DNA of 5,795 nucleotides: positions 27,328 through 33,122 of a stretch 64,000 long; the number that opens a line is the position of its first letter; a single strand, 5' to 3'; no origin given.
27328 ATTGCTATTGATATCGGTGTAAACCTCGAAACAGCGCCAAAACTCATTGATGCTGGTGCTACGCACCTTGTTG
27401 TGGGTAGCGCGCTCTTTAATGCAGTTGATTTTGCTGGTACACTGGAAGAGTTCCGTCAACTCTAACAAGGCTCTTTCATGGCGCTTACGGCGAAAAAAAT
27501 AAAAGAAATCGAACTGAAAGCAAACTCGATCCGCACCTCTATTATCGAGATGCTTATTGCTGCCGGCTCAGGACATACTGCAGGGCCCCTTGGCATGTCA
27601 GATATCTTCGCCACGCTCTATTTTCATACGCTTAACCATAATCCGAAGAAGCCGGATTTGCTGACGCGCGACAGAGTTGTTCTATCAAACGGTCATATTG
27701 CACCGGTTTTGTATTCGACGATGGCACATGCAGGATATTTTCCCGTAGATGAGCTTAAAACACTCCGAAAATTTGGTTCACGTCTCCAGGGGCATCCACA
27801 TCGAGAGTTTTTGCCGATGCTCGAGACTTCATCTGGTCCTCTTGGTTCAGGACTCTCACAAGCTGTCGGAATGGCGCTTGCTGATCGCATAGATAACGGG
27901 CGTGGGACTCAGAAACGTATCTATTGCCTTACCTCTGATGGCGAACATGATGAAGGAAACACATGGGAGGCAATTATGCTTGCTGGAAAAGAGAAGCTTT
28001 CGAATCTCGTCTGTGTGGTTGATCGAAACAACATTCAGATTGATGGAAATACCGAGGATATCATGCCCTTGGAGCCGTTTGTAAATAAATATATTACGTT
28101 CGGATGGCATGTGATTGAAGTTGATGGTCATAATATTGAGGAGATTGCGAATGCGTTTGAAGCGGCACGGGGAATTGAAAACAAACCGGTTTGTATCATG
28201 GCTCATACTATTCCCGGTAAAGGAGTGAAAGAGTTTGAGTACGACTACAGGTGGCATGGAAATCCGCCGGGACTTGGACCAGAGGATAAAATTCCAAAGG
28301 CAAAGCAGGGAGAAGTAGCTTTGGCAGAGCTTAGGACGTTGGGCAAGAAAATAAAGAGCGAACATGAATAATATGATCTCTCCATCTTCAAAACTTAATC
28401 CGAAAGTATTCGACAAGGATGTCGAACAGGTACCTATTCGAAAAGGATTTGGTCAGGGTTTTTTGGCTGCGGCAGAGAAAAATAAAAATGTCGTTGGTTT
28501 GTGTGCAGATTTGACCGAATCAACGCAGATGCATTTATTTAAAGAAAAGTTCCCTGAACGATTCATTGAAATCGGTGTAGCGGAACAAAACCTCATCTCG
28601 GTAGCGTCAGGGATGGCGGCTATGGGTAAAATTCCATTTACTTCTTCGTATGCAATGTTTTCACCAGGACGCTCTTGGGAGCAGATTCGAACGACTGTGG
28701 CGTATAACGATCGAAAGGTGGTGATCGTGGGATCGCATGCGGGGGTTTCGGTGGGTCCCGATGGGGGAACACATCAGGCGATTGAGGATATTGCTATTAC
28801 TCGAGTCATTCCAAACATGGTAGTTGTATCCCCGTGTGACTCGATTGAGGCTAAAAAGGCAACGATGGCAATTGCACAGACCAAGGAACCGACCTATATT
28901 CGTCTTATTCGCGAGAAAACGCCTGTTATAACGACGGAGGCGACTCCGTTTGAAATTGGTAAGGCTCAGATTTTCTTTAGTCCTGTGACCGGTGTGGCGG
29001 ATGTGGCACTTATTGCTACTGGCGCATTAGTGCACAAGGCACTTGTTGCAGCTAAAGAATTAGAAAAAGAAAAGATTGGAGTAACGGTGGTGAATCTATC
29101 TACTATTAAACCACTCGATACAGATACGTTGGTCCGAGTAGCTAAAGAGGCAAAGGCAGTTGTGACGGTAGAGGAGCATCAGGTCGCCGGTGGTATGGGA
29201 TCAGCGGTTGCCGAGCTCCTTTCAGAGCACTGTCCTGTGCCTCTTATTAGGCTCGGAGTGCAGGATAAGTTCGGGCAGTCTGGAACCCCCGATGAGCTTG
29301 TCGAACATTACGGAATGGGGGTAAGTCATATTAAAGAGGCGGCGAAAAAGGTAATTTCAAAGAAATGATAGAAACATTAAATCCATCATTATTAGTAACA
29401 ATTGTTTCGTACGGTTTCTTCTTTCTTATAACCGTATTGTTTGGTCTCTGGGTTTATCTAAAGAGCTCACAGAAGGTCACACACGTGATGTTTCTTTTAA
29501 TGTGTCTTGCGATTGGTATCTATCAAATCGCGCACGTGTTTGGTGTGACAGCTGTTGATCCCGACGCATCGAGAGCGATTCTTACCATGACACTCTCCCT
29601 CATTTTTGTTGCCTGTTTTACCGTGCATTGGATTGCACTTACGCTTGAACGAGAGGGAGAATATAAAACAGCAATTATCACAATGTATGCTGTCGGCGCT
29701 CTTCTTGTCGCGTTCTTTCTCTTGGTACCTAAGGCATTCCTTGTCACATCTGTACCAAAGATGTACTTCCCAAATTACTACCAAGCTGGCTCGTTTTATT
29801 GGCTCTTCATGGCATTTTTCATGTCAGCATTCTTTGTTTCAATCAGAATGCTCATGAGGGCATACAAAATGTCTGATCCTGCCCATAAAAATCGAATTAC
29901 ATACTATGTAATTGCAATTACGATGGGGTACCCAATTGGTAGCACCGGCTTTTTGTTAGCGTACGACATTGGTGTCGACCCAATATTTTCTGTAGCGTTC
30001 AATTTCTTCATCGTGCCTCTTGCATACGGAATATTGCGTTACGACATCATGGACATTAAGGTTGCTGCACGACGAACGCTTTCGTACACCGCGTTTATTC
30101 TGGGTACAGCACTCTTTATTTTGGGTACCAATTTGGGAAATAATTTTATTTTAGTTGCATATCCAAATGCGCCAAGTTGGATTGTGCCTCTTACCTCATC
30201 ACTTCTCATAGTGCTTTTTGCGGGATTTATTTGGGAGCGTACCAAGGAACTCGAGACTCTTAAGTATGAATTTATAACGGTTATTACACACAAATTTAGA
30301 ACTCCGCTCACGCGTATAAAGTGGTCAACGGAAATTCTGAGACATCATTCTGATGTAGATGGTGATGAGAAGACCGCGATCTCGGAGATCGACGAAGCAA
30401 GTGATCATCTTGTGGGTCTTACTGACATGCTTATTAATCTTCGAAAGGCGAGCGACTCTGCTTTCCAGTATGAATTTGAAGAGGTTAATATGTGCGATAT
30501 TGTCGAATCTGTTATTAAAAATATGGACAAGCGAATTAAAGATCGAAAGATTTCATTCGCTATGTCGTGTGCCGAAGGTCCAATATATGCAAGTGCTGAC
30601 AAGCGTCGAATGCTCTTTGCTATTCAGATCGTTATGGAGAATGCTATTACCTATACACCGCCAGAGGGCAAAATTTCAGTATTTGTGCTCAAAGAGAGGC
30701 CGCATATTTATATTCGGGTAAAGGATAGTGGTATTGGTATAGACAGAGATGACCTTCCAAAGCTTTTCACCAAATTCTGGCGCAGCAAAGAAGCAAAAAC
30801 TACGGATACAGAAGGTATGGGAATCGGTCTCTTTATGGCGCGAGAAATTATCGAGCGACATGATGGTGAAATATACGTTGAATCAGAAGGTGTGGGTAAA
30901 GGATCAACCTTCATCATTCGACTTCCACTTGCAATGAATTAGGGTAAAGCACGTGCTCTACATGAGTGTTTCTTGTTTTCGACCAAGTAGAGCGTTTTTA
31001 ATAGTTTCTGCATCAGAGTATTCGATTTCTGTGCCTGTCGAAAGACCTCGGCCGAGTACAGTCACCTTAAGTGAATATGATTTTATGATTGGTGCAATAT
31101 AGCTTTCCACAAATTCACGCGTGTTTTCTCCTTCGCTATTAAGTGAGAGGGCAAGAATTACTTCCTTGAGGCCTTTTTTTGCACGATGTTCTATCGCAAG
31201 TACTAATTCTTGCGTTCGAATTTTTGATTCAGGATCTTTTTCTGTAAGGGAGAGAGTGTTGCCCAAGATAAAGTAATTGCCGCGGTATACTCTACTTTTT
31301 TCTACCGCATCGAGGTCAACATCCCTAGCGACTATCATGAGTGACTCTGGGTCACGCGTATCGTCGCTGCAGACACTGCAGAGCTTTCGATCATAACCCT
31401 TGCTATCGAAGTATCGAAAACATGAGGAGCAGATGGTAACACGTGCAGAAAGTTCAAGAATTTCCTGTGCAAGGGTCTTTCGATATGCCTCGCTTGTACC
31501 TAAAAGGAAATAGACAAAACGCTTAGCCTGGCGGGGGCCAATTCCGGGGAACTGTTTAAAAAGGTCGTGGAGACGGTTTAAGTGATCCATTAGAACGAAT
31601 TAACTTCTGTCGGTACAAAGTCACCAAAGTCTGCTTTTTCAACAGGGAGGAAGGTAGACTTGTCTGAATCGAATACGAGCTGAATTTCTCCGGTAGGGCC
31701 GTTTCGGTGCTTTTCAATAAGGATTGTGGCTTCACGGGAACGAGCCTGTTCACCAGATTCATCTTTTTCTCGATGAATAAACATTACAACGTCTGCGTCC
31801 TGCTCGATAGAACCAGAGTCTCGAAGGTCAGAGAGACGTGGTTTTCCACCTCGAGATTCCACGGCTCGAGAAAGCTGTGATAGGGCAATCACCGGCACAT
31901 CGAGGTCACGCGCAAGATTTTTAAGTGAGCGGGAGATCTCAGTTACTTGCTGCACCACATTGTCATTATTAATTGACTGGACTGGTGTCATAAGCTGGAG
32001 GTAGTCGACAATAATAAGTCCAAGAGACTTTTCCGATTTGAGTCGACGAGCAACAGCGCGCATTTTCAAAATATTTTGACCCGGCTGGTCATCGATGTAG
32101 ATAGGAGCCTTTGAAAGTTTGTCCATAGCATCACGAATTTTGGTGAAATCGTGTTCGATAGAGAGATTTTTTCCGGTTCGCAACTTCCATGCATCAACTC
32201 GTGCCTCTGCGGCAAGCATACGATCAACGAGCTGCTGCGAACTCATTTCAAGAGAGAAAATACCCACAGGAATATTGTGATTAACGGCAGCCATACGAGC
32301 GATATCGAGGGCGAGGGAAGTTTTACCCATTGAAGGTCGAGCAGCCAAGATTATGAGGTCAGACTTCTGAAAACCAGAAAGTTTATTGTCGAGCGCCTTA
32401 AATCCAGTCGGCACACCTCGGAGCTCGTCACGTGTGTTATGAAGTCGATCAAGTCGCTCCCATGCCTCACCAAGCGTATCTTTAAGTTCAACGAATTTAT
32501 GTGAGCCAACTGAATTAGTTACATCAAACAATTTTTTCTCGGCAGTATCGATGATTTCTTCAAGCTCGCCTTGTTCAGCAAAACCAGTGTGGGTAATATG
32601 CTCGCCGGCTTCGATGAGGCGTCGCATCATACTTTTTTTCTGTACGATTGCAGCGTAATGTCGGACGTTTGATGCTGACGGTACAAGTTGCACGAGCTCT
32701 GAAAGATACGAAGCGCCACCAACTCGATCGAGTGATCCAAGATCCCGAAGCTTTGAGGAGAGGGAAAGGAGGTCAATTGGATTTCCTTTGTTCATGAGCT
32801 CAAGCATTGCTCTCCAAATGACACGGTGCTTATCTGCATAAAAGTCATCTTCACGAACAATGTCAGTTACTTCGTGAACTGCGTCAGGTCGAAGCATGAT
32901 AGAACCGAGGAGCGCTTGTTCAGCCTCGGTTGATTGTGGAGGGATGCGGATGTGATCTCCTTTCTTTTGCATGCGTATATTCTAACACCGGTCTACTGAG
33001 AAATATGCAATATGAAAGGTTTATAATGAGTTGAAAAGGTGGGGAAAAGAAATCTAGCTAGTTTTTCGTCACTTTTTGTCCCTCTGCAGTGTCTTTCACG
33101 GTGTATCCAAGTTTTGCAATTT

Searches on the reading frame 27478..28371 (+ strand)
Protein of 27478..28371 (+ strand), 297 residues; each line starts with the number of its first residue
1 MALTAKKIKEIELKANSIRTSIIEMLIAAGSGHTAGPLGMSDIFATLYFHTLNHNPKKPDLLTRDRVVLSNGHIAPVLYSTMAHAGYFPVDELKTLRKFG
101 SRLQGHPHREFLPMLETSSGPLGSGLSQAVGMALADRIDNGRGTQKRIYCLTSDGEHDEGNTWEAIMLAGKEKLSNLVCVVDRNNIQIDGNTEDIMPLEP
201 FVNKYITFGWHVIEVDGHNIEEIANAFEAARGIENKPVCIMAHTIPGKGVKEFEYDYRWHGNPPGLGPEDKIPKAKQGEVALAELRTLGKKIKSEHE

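Call 31: search_protein_families(library=pfam, proteins=[window:27478-28371:+], max_evalue=0.00001)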
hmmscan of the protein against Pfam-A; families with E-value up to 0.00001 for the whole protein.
window:27478-28371:+ (297 aa): 2 families
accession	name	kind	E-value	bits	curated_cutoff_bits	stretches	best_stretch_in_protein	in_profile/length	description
PF00456.26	Transketolase_N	-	4.1e-59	200.7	22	1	15-265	6-264/334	Transketolase, thiamine diphosphate binding domain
PF13292.11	DXP_synthase_N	-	8.1e-11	42.1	21.2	1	7-191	14-178/274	1-deoxy-D-xylulose-5-phosphate synthase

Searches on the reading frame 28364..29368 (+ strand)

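Call 31: search_protein_families(library=pfam, proteins=[window:28364-29368:+], max_evalue=0.00001)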
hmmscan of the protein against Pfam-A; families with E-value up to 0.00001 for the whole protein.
window:28364-29368:+ (334 aa): 4 families
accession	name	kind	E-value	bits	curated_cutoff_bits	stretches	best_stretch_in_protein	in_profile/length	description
PF02779.29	Transket_pyr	-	4.2e-40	137.7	27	1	22-186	2-172/174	Transketolase, pyrimidine binding domain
PF02780.25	Transketolase_C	-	1.4e-30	106.1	25.9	1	212-323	10-124/124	Transketolase, C-terminal domain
PF22613.1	Transketolase_C_1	-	1.3e-08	35.4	27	1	210-318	10-112/113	Transketolase-like TK C-terminal domain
PF17147.9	PFOR_II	-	9.6e-07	29.5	27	1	212-285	1-74/102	Pyruvate:ferredoxin oxidoreductase core domain II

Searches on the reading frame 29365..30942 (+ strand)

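Call 31: search_protein_families(library=pfam, proteins=[window:29365-30942:+], max_evalue=0.00001)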
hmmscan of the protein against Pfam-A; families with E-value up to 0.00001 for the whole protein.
window:29365-30942:+ (525 aa): 3 families
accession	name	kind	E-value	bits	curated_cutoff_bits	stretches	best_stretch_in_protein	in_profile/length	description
PF02518.31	HATPase_c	-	3.4e-25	89.1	26.4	1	412-523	2-110/111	Histidine kinase-, DNA gyrase B-, and HSP90-like ATPase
PF00512.31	HisKA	-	8.6e-08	32.6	26.9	1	300-361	2-62/66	His Kinase A (phospho-acceptor) domain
PF16927.11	HisKA_7TM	-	9.9e-08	32.5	28.6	1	18-231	4-222/224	N-terminal 7TM region of histidine kinase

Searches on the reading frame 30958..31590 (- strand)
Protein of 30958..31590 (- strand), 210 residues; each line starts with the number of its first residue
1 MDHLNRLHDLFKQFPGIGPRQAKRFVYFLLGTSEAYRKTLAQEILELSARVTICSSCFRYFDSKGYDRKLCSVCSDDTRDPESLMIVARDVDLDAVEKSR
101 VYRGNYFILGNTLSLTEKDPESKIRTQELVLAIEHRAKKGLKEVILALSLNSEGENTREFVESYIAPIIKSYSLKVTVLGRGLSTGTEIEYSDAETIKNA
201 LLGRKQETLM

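Call 31: search_protein_families(library=pfam, proteins=[window:30958-31590:-], max_evalue=0.00001)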
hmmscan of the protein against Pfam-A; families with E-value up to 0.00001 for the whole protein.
window:30958-31590:- (210 aa): 2 families
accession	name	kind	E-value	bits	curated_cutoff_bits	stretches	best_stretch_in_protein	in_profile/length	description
PF13662.12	Toprim_4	-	1.7e-08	35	25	1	84-163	3-72/85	Toprim domain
PF21176.3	RecR_HhH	-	2.3e-06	27.8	27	1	5-45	2-42/45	RecR, helix-hairpin-helix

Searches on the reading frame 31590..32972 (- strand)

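Call 31: search_protein_families(library=pfam, proteins=[window:31590-32972:-], max_evalue=0.00001)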
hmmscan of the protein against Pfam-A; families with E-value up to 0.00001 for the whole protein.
window:31590-32972:- (460 aa): 3 families
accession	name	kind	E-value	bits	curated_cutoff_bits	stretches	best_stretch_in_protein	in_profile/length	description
PF03796.21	DnaB_C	-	3.2e-101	338.5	27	1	186-441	1-253/255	DnaB-like helicase C terminal domain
PF00772.26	DnaB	-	4.3e-35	120.3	23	1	11-111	2-102/103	DnaB-like helicase N terminal domain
PF13481.12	AAA_25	-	1.5e-12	48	27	1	199-367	27-190/195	AAA domain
